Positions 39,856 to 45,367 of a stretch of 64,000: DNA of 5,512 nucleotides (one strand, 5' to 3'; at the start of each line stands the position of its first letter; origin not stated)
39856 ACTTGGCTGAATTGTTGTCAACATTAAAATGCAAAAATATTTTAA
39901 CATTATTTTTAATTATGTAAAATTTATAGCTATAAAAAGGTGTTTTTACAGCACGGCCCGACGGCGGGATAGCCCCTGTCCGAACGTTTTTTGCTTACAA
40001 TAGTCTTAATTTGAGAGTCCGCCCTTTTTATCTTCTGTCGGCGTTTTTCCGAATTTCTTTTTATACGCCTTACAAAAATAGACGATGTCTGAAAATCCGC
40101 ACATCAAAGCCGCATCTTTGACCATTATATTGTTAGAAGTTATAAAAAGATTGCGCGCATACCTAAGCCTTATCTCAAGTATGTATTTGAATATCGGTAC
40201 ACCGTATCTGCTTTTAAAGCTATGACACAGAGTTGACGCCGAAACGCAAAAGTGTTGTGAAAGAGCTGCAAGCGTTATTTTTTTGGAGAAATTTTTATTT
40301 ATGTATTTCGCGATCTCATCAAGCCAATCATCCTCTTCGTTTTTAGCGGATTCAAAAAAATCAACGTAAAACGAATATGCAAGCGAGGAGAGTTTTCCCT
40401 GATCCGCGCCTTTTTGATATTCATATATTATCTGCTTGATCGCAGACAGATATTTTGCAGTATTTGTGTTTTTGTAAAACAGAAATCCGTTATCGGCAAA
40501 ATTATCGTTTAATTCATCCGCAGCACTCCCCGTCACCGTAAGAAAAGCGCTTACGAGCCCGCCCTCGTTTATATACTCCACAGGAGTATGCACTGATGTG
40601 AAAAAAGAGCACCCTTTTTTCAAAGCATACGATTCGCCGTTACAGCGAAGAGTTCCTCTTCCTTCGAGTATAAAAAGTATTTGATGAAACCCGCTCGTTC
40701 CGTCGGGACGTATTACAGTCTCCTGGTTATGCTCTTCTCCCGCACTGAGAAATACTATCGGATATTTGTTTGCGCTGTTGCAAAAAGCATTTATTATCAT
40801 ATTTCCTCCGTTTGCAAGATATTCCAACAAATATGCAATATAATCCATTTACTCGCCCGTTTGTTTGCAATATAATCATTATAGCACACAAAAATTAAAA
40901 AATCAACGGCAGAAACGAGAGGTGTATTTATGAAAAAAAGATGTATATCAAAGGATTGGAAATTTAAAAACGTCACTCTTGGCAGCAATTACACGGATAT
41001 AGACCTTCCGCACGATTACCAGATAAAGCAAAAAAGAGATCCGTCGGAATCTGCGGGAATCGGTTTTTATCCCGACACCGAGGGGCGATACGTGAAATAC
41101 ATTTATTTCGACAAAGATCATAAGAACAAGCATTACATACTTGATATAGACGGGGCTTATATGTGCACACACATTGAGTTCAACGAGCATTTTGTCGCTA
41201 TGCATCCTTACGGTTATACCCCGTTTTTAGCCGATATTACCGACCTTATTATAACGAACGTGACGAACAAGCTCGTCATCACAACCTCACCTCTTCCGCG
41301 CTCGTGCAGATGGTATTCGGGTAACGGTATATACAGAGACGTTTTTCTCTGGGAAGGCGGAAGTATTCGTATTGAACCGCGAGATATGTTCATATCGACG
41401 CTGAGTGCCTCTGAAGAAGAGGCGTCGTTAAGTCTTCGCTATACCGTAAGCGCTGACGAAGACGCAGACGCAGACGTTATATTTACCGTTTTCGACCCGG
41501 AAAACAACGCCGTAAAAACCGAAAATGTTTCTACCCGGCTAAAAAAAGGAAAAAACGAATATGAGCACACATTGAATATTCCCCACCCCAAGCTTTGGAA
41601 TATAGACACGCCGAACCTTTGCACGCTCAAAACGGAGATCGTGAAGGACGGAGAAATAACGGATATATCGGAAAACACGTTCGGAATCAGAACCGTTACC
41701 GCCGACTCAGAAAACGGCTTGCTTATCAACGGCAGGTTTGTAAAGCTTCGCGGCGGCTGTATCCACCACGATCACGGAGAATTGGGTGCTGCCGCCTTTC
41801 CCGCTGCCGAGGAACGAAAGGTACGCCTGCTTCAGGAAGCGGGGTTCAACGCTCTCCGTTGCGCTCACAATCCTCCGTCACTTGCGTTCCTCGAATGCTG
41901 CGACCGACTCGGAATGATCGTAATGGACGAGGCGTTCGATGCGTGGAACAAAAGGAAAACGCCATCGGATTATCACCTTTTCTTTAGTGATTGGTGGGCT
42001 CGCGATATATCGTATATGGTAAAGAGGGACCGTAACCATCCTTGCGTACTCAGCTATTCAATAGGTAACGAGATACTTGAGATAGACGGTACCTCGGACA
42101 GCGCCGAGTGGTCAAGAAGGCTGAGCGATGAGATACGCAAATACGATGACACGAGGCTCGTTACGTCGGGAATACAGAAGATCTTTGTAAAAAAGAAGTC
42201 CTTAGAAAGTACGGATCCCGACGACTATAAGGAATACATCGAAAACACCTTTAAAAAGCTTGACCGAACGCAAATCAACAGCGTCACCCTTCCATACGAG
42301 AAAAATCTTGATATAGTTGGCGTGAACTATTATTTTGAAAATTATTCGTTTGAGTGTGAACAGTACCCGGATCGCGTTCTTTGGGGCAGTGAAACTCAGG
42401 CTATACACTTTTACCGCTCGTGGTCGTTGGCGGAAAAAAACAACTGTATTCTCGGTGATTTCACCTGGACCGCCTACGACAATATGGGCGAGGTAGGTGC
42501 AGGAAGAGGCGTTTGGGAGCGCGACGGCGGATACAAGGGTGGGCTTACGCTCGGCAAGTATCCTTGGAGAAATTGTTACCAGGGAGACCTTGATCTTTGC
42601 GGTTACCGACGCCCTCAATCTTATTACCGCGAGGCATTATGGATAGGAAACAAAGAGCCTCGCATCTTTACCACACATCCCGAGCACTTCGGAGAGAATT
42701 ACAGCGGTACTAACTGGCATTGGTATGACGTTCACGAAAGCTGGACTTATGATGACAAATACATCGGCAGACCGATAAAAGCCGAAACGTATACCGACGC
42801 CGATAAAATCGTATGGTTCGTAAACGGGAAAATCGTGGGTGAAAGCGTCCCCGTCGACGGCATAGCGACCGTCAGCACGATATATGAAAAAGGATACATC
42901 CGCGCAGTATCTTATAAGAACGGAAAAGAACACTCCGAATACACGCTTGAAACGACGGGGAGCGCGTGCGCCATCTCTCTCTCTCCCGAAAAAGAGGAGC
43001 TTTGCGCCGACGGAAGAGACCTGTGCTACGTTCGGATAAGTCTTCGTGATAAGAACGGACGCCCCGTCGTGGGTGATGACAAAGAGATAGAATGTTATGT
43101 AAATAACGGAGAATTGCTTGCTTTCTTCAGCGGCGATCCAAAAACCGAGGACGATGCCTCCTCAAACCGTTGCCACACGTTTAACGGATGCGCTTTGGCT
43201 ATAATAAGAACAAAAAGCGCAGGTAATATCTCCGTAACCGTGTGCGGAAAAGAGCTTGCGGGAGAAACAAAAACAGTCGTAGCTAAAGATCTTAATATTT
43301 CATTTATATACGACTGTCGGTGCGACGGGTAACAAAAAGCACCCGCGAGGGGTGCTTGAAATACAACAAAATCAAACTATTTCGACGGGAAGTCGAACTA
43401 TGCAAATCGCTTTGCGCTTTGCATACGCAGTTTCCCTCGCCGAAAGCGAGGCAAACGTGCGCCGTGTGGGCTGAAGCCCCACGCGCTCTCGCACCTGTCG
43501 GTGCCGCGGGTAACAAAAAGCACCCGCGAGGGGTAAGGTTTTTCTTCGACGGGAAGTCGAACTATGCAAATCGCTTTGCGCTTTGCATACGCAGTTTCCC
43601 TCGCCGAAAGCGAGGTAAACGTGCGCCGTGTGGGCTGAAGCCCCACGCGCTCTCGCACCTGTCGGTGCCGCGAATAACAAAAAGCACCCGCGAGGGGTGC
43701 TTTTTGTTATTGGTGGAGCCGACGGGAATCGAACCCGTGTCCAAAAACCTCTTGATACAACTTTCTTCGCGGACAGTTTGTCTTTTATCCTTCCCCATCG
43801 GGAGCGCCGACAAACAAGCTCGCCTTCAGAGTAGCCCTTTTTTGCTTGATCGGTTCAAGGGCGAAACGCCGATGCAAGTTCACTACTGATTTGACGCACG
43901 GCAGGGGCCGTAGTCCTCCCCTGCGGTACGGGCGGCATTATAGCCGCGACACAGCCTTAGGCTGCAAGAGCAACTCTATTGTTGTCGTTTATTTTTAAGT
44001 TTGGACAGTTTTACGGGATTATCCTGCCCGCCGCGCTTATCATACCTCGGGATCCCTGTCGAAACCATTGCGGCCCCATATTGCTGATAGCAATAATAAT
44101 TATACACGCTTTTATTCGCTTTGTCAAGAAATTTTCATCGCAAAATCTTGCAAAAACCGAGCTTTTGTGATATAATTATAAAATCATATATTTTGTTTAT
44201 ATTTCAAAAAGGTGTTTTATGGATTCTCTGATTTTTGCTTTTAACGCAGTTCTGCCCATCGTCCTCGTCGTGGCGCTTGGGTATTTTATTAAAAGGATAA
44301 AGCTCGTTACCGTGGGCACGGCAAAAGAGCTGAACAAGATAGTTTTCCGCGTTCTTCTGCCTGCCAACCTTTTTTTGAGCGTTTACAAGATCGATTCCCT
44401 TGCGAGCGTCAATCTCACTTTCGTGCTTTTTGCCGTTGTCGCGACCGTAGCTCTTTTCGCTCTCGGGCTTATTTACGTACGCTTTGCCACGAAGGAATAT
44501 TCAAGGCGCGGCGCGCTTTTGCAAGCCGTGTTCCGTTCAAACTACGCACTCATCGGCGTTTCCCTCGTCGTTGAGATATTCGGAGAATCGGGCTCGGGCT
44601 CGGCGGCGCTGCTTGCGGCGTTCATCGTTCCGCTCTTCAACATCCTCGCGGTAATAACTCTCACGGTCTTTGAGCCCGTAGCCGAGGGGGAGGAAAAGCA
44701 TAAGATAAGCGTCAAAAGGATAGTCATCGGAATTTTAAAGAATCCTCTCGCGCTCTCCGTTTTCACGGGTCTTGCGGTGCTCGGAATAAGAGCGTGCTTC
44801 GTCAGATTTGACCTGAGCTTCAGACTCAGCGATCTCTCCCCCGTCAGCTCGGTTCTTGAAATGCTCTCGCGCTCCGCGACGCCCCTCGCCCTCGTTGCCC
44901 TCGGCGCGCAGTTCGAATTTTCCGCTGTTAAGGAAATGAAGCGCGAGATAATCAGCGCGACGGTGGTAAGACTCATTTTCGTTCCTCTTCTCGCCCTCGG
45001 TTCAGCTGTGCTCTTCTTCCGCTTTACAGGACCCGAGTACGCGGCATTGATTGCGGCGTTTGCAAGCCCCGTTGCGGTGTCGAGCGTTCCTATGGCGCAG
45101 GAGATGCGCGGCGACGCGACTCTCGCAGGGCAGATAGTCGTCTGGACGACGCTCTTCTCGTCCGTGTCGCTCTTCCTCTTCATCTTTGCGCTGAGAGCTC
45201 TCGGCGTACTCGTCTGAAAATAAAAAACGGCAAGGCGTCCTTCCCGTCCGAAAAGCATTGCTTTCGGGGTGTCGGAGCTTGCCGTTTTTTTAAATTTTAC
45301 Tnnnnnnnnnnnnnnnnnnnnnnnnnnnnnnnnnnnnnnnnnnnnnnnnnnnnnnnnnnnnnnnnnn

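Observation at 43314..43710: Near-identical, hairpin-saturated 154-nt tandem element wedged between the GH2 stop codon and the ssrA 3' end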

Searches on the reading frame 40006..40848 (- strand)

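Call 15: search_protein_families(library=pfam, proteins=[window:40006-40848:-])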
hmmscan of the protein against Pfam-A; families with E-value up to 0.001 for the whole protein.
window:40006-40848:- (280 aa): 6 families
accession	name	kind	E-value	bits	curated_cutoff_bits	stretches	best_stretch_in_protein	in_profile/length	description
PF12833.13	HTH_18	-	7.6e-17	61.8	33.6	1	196-273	1-77/80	Helix-turn-helix domain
PF00165.29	HTH_AraC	-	1.3e-13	51.2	26.6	2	240-272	8-39/42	Bacterial regulatory helix-turn-helix proteins, AraC family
PF02311.25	AraC_binding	-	7.1e-11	42.4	21.1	1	39-160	9-134/135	AraC-like ligand binding domain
PF07883.17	Cupin_2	-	1.5e-06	28.2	27.2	1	56-100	20-64/70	Cupin domain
PF21621.3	MPI_cupin_dom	-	3.7e-06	27.3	27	1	56-88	31-63/79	Mannose-6-phosphate isomerase, cupin domain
PF14525.12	AraC_binding_2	-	0.00026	21.2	27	1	42-103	43-104/173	AraC-binding-like domain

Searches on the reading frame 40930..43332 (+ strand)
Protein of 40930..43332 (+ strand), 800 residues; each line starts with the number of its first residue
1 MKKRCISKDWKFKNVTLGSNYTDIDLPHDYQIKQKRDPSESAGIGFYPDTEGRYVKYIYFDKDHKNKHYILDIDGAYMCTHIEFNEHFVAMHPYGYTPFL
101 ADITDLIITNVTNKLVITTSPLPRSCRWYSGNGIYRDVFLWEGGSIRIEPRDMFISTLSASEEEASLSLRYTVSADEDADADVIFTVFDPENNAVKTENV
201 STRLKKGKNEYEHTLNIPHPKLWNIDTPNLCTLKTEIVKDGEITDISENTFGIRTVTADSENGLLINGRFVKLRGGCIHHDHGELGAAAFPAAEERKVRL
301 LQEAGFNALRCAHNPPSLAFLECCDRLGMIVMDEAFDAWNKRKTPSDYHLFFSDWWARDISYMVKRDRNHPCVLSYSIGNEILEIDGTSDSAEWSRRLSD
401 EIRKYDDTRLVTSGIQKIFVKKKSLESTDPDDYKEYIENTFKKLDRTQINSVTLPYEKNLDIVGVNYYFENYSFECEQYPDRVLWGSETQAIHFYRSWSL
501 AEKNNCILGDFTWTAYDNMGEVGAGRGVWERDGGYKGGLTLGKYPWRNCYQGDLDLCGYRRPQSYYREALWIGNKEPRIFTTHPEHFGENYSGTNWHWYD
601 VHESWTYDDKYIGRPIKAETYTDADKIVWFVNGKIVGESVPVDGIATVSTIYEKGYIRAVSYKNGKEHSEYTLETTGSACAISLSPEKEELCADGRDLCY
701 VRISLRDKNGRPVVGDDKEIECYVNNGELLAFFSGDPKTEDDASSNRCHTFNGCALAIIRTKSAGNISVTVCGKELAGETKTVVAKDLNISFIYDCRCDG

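Call 15: search_protein_families(library=pfam, proteins=[window:40930-43332:+])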
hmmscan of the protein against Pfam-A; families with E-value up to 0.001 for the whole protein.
window:40930-43332:+ (800 aa): 6 families
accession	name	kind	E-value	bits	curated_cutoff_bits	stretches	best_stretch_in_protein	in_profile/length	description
PF18565.7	Glyco_hydro2_C5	-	8.3e-23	80.7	32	1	682-780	1-101/103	Glycoside hydrolase family 2 C-terminal domain 5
PF02836.23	Glyco_hydro_2_C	-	9.9e-20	71.3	21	1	262-416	6-163/302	Glycosyl hydrolases family 2, TIM barrel domain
PF00703.27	Glyco_hydro_2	-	3e-14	54.1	23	1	148-254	3-109/109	Glycosyl hydrolases family 2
PF02837.24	Glyco_hydro_2_N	-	2.2e-08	34.7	28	1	23-141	33-166/169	Glycosyl hydrolases family 2, sugar binding domain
PF16355.11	DUF4982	-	1.4e-07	31.8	23.9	1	613-667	1-59/61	Domain of unknown function (DUF4982)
PF02369.22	Big_1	-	0.00016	22.2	34.9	0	682-715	2-35/93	Bacterial Ig-like domain (group 1)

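Call 16: find_encoding_contigs(protein=window:40930-43332:+, flank=5000, max_places=10)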
Protein window:40930-43332:+ (800 aa): 8 contigs read that carry it; 4 places shown.
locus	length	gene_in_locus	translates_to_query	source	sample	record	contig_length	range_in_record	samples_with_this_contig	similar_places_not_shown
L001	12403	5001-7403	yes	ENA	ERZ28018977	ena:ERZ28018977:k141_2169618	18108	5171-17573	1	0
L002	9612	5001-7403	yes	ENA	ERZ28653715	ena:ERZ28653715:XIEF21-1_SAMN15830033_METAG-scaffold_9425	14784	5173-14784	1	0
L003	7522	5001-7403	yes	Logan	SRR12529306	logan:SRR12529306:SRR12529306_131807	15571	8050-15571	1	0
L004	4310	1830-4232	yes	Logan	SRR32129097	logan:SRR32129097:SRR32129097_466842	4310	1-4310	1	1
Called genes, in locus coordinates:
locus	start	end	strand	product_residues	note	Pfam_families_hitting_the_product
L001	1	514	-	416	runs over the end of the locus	-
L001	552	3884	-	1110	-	-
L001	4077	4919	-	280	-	PF02311:AraC_binding, PF07883:Cupin_2 (weak), PF21621:MPI_cupin_dom (weak), PF12833:HTH_18, PF00165:HTH_AraC (weak)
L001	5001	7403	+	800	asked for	PF00703:Glyco_hydro_2, PF02836:Glyco_hydro_2_C, PF16355:DUF4982 (weak), PF18565:Glyco_hydro2_C5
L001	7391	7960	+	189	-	-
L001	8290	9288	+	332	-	PF03547:Mem_trans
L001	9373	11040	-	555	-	PF13320:GH123_cat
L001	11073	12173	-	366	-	PF02614:UxaC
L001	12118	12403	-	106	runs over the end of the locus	PF02614:UxaC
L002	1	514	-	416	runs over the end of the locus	-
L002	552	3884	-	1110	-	-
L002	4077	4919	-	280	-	PF02311:AraC_binding, PF07883:Cupin_2 (weak), PF21621:MPI_cupin_dom (weak), PF12833:HTH_18, PF00165:HTH_AraC (weak)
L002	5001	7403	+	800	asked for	PF00703:Glyco_hydro_2, PF02836:Glyco_hydro_2_C, PF16355:DUF4982 (weak), PF18565:Glyco_hydro2_C5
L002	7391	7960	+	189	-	-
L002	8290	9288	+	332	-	PF03547:Mem_trans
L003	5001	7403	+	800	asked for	PF00703:Glyco_hydro_2, PF02836:Glyco_hydro_2_C, PF16355:DUF4982 (weak), PF18565:Glyco_hydro2_C5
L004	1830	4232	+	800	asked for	PF00703:Glyco_hydro_2, PF02836:Glyco_hydro_2_C, PF16355:DUF4982 (weak), PF18565:Glyco_hydro2_C5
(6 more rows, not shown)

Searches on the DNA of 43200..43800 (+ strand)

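Call 5: search_rna_families(source=window, start=43200, end=43800, threshold=evalue, max_evalue=10, show_alignments=3)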
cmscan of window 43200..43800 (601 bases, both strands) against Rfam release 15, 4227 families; matches with E-value up to 10: 12.
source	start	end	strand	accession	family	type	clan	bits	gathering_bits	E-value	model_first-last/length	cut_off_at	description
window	43711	43800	-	RF00023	tmRNA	Gene;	CL00001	53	47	5.1e-20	278-374/374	5'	transfer-messenger RNA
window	43653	43741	-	RF04321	tmRNA_permuted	Gene;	-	24.4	47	0.0053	33-105/213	no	permuted transfer-messenger RNA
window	43659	43725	+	RF03687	mir-2011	Gene; miRNA;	-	21.5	80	0.15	1-83/83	no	mir-2011 microRNA precursor family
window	43331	43513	-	RF00022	GcvB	Gene;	-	19.4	42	0.054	1-204/204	no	GcvB RNA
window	43676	43773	-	RF02435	SpF41_sRNA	Gene; sRNA;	-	19.3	52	2.1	1-105/105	no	Streptococcus sRNA SpF41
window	43676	43708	-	RF03472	mir-623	Gene; miRNA;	-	17.3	70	1.2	1-87/87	no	mir-623 microRNA precursor family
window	43351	43383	+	RF01080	UPD-PKib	Cis-reg;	-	16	39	4.6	1-32/32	no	Pseudoknot of upstream pseudoknot domain (UPD) of the 3'UTR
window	43533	43627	-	RF02489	GlsR26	Gene; snRNA; snoRNA; HACA-box;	-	15.2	100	2.6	1-114/114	no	Small nucleolar RNA GlsR26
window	43374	43463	-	RF02489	GlsR26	Gene; snRNA; snoRNA; HACA-box;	-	14.7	100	3.4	1-114/114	no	Small nucleolar RNA GlsR26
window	43594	43662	+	RF00236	ctRNA_pGA1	Gene; antisense;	-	14.6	45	3.6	1-79/79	no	ctRNA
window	43430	43498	+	RF00236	ctRNA_pGA1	Gene; antisense;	-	13.2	45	8.3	1-79/79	no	ctRNA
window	43201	43230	+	RF01675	CrcZ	Gene; sRNA;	-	10.5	95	1.7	1-398/398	no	Pseudomonas sRNA CrcZ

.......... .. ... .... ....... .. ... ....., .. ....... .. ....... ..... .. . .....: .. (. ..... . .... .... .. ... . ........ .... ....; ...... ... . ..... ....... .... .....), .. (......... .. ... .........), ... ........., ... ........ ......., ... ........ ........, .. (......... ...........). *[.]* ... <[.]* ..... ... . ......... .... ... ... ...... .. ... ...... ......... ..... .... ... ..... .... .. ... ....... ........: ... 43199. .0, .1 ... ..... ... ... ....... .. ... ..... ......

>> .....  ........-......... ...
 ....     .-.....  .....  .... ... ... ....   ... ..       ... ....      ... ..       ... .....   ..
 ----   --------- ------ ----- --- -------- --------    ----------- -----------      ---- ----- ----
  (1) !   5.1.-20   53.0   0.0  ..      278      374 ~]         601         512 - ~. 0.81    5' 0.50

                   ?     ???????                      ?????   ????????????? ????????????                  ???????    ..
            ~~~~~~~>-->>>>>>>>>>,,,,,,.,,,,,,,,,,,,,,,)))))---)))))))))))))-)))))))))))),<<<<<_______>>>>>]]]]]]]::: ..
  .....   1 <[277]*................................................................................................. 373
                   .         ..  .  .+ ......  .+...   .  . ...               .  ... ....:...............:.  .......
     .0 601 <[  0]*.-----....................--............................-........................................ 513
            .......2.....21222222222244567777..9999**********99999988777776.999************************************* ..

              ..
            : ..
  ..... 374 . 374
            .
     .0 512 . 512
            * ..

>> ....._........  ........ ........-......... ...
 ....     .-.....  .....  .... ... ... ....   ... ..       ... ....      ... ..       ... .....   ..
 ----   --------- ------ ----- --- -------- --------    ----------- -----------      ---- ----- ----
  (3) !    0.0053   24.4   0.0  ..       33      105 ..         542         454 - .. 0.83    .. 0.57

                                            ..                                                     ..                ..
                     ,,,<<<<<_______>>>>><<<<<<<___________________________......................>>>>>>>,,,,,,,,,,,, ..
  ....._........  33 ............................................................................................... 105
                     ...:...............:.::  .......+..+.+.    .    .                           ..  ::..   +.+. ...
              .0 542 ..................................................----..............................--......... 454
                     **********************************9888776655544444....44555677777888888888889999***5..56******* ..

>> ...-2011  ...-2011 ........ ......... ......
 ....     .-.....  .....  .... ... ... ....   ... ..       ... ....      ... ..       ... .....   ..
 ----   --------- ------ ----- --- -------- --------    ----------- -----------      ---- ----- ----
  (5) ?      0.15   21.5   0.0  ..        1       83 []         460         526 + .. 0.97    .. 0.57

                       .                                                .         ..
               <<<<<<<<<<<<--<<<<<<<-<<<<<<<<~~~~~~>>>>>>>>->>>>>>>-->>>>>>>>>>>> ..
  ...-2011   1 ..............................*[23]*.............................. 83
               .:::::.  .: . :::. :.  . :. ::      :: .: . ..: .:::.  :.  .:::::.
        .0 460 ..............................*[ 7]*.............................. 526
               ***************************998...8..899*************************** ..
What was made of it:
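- On Any Rfam family (including tmRNA_permuted, GcvB, ctRNA): The best other scores are tmRNA_permuted at 24.4 bits against a threshold of 47, and GcvB at 19.4 against 42 (call 5).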

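Call 13: search_dna_similar(query=window:43300-43720:+, collection=phages, mode=distant, max_evalue=0.01)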
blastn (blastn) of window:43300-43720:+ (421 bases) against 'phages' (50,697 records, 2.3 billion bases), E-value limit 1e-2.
No match.

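Call 14: search_dna_similar(query=window:43300-43720:+, collection=plasmids, mode=distant, max_evalue=0.01)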
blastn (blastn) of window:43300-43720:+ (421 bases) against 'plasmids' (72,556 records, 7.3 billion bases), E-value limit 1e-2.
Records with a match: 1; places in all: 1; records where one place covers at least 80% of the query: 0.
Best place of each record, by identity: 80-90% 1.
By first word of the organism name: Brochothrix 1.
By predicted mobility (MOB-suite, as given by PLSDB): non-mobilizable 1.
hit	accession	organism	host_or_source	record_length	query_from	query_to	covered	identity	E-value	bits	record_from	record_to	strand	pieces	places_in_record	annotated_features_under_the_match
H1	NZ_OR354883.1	Brochothrix thermosphacta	-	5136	375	415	10%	87.8%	9e-3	49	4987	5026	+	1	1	plasmid recombination protein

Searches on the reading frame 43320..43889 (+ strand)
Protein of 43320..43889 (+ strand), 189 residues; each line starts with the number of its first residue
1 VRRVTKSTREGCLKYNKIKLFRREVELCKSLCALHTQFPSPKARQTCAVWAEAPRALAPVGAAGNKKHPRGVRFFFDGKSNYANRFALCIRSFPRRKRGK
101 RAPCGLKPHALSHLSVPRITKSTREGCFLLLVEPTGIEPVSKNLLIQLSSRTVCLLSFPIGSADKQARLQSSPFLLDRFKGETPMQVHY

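Call 54: find_homologous_proteins(query=window:43320-43889:+, max_evalue=0.001)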
Query window:43320-43889:+ (189 aa): 4 proteins with E <= 0.001 among 76 candidates.
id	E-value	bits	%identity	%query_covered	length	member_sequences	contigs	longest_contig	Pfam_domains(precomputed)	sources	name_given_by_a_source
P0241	3.1e-123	426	100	100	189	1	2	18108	-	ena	-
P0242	1.3e-25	108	53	66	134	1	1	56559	-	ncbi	-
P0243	9.2e-16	76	75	31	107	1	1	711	-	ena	-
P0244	1.3e-13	69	45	58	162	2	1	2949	-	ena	-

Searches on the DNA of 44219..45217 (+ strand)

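Call 76: search_rna_families(sources=[L008, L012, L029, L031], threshold=gathering)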
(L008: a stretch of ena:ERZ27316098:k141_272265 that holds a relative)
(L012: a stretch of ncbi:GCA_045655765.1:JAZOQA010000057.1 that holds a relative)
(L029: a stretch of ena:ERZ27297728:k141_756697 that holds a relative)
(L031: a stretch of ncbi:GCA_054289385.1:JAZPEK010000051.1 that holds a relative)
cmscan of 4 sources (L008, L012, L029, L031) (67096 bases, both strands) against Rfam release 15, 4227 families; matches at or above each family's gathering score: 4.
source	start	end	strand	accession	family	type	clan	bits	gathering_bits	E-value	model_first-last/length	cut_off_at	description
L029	1623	1988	-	RF00023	tmRNA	Gene;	CL00001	172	47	2.8e-68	1-374/374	no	transfer-messenger RNA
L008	5506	5871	-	RF00023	tmRNA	Gene;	CL00001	170.7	47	1e-67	1-374/374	no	transfer-messenger RNA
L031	9131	9496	+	RF00023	tmRNA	Gene;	CL00001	163.9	47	7.3e-65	1-374/374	no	transfer-messenger RNA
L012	5506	5871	-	RF00023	tmRNA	Gene;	CL00001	163.5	47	1.1e-64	1-374/374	no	transfer-messenger RNA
